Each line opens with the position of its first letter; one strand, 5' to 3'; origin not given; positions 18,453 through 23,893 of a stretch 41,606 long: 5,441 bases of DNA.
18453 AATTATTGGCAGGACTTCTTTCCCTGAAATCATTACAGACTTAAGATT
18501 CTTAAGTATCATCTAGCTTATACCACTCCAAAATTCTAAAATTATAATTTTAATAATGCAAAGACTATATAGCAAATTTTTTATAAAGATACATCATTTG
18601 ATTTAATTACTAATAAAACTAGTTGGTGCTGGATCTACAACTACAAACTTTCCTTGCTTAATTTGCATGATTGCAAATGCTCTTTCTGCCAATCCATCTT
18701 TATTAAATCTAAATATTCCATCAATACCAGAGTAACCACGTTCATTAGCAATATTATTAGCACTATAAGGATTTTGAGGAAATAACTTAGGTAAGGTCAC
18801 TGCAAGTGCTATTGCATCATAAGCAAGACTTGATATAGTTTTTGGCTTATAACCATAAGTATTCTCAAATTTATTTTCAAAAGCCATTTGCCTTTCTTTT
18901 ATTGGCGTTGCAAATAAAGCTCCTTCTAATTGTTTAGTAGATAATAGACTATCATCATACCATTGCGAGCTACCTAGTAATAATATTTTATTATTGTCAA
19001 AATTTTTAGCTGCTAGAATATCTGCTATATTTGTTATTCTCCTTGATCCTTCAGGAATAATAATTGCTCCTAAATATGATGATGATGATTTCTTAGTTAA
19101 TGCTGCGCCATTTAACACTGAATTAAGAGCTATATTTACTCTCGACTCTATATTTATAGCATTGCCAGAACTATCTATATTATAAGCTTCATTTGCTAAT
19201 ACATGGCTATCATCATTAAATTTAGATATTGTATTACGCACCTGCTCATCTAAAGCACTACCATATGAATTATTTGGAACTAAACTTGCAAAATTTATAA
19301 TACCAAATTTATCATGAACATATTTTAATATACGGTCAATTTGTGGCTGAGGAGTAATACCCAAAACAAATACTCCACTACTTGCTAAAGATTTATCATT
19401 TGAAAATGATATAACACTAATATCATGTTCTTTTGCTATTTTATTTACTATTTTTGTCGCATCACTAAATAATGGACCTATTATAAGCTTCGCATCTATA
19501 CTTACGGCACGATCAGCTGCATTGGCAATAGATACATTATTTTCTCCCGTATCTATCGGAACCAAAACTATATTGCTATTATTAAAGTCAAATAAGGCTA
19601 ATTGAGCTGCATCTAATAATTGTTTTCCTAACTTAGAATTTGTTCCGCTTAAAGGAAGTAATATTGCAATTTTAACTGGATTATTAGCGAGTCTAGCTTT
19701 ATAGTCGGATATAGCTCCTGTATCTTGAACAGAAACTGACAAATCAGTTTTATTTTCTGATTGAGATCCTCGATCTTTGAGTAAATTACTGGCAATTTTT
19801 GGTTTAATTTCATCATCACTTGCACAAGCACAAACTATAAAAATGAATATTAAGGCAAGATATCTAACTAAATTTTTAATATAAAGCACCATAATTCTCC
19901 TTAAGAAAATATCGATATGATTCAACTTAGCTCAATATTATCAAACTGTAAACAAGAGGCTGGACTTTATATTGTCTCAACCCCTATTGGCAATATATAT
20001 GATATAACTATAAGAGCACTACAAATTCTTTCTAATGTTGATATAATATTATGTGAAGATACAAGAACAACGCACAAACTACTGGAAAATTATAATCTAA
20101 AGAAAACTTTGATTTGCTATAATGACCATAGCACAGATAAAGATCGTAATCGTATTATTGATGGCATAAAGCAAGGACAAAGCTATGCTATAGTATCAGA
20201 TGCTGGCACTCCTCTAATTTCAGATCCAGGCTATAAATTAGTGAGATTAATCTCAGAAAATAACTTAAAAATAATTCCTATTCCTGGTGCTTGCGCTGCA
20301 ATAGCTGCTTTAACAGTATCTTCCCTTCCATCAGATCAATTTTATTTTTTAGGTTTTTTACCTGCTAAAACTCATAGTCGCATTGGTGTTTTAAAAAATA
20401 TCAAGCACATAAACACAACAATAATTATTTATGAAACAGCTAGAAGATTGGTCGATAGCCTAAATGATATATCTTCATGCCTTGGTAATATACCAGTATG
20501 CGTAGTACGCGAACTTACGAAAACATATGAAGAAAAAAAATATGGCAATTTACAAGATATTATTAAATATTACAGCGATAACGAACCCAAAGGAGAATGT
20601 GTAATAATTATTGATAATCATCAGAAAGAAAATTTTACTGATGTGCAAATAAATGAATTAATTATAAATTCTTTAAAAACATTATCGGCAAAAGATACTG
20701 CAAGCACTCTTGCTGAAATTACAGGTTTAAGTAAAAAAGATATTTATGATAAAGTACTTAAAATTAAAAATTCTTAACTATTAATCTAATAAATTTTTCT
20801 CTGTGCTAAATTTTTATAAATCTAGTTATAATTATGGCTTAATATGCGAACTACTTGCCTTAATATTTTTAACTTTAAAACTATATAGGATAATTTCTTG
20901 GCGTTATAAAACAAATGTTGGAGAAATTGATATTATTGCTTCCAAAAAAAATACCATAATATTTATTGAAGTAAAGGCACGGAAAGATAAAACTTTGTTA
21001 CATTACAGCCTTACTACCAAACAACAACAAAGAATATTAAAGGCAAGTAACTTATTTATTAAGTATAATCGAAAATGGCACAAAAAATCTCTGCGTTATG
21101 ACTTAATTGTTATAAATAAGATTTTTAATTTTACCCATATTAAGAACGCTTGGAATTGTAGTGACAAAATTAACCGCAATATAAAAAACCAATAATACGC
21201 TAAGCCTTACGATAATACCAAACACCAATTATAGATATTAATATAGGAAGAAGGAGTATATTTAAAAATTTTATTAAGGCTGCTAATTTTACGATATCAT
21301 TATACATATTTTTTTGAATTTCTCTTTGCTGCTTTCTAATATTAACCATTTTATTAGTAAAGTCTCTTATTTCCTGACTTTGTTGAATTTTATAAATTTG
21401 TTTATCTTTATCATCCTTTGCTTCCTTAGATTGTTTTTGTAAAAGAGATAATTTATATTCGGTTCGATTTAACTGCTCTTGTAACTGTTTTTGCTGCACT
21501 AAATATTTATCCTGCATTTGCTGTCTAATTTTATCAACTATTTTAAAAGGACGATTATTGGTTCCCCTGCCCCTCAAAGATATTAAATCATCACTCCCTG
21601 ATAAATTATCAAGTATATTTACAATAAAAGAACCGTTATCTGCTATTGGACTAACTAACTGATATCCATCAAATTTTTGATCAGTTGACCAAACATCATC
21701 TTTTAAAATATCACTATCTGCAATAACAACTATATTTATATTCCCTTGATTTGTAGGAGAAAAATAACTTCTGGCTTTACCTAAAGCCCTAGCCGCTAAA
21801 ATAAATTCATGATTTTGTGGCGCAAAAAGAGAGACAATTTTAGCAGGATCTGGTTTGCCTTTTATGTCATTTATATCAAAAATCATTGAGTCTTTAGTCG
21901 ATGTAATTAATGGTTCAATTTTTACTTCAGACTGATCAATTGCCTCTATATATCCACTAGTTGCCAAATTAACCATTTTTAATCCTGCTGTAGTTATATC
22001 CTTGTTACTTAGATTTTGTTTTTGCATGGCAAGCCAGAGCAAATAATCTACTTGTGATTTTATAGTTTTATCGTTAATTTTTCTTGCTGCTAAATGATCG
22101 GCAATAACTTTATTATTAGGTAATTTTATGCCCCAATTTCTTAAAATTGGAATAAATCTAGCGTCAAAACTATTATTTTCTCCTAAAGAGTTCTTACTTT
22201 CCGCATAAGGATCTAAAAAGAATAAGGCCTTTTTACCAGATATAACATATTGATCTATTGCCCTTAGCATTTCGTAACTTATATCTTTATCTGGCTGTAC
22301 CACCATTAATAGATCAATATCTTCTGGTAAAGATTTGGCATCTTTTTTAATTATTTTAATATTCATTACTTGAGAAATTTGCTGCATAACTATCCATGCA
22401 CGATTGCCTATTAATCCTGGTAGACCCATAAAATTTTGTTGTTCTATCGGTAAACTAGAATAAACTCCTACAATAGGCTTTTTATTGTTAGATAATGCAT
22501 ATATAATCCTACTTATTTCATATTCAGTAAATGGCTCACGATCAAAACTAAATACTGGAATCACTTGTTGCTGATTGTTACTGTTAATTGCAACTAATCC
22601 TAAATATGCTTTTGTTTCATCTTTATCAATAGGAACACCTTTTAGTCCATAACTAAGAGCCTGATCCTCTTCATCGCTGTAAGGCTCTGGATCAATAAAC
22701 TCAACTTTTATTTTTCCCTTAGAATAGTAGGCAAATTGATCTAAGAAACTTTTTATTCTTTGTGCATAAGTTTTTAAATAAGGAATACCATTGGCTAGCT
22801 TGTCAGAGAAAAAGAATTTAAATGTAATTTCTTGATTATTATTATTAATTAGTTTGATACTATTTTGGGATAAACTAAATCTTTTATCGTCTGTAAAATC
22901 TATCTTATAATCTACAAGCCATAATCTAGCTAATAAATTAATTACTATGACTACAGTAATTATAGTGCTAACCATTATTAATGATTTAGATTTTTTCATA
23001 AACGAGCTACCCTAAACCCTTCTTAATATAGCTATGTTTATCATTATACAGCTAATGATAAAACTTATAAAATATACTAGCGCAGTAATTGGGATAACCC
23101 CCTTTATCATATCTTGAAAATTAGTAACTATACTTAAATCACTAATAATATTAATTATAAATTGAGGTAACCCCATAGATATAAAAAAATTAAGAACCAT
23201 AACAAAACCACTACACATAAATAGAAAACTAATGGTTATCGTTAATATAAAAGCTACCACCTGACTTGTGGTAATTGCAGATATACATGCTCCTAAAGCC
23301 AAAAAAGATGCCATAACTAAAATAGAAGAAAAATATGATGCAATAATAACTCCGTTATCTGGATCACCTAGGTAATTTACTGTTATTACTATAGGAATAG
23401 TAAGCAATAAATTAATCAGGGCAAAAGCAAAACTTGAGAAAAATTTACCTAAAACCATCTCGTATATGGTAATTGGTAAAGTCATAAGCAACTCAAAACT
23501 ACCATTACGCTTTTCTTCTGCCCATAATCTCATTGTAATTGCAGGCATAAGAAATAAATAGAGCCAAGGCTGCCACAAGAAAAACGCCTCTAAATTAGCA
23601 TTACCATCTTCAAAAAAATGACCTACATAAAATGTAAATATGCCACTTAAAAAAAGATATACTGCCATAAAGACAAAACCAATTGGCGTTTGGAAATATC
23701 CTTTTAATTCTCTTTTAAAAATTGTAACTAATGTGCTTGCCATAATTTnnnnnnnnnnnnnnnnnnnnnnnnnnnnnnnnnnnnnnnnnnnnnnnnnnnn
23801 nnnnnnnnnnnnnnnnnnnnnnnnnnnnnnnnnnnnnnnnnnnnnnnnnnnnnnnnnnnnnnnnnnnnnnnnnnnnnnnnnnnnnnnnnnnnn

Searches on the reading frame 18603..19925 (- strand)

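Call 36: search_protein_families(library=pfam, proteins=[window:18603-19925:-])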
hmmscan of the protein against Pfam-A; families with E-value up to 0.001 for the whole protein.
window:18603-19925:- (440 aa): 3 families
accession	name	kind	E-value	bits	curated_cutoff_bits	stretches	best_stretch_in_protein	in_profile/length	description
PF13458.12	Peripla_BP_6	-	5.6e-25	89.2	31.7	1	83-251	1-175/343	Periplasmic binding protein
PF04348.19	LppC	-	1.9e-08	33.8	28.8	1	80-267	215-399/563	LppC putative lipoprotein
PF01094.35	ANF_receptor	-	0.00036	20.1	25.4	1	104-235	3-145/353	Receptor family ligand binding region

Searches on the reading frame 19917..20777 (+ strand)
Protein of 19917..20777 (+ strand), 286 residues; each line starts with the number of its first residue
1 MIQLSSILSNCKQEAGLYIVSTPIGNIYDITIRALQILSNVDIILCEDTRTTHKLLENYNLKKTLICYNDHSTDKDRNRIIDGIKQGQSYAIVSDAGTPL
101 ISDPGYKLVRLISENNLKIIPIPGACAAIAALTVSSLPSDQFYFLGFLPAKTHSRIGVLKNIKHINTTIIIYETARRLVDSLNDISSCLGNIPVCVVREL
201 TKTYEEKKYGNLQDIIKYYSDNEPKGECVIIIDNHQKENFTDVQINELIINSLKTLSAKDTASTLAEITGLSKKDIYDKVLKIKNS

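Call 37: search_protein_families(library=pfam, proteins=[window:19917-20777:+])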
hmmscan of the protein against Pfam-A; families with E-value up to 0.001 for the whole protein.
window:19917-20777:+ (286 aa): 2 families
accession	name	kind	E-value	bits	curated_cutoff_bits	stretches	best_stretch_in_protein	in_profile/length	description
PF00590.25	TP_methylase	-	1.1e-23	84.8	27.8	1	17-215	2-211/212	Tetrapyrrole (Corrin/Porphyrin) Methylases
PF23016.2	RsmI_C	-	2e-06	28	27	1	253-284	15-46/46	RsmI C-terminal HTH domain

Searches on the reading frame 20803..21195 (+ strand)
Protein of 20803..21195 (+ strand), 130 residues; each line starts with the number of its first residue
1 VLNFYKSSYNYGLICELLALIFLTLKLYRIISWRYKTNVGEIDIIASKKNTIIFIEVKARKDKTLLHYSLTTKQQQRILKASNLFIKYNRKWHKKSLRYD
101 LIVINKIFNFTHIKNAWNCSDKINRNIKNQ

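Call 37: search_protein_families(library=pfam, proteins=[window:20803-21195:+])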
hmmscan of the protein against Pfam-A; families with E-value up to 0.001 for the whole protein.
window:20803-21195:+ (130 aa): 2 families
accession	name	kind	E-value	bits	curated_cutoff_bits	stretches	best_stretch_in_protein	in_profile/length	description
PF02021.23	UPF0102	-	1.3e-16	61.2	23.6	1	16-104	2-80/80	Uncharacterised protein family UPF0102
PF08378.17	NERD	-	0.00045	21.1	22.1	0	26-78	18-77/111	Nuclease-related domain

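Call 69: search_protein_families(library=padloc, proteins=[window:20803-21195:+], max_evalue=0.001)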
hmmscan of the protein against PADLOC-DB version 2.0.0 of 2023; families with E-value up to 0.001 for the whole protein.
window:20803-21195:+ (130 aa): 2 families
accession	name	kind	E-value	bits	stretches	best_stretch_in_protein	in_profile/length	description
PDLC04786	PDC-S01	-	1.3e-05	22.1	1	11-91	338-420/439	-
PDLC02906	NERD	-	7.5e-05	19.8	1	26-109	418-489/542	Viperin-associated NERD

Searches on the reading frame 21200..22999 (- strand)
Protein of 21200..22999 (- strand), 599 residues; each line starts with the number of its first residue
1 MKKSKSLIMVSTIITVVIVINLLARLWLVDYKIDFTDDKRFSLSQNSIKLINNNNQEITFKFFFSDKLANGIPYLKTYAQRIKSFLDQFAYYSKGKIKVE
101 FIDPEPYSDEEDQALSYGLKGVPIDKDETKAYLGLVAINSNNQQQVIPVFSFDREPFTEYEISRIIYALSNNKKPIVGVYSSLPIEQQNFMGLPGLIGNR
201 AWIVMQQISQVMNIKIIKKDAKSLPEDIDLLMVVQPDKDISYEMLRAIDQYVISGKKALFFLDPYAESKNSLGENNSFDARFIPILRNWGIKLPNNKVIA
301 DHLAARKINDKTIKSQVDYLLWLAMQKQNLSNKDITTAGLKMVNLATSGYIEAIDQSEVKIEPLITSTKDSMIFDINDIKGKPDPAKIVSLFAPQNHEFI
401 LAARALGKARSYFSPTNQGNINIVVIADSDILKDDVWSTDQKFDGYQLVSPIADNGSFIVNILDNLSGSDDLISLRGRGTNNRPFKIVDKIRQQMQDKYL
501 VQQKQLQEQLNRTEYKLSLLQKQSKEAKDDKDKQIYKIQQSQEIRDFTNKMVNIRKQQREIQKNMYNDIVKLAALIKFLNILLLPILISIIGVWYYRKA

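Call 37: search_protein_families(library=pfam, proteins=[window:21200-22999:-])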
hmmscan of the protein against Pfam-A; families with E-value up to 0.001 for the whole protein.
window:21200-22999:- (599 aa): 2 families
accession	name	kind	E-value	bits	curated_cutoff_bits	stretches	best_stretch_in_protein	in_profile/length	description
PF09822.16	ABC_transp_aux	-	8e-46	157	34.7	1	175-461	2-287/288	ABC-type uncharacterized transport system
PF23357.1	DUF7088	-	2e-22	79.8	27.8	1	38-136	2-103/105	Domain of unknown function (DUF7088)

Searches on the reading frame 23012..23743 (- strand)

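Call 37: search_protein_families(library=pfam, proteins=[window:23012-23743:-])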
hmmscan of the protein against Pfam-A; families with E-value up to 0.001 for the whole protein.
window:23012-23743:- (243 aa): 4 families
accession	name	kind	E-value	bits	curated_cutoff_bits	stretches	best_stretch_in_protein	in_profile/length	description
PF12679.13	ABC2_membrane_2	-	1.8e-08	34.4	27.2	1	69-236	85-268/283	ABC-2 family transporter protein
PF12698.13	ABC2_membrane_3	-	1.1e-06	28.4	31.6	1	61-235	171-338/347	ABC-2 family transporter protein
PF13346.12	ABC2_membrane_5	-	1.1e-05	25.5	25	1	35-234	19-203/205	ABC-2 family transporter protein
PF12730.13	ABC2_membrane_4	-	8.9e-05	23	27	1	25-173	17-177/179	ABC-2 family transporter protein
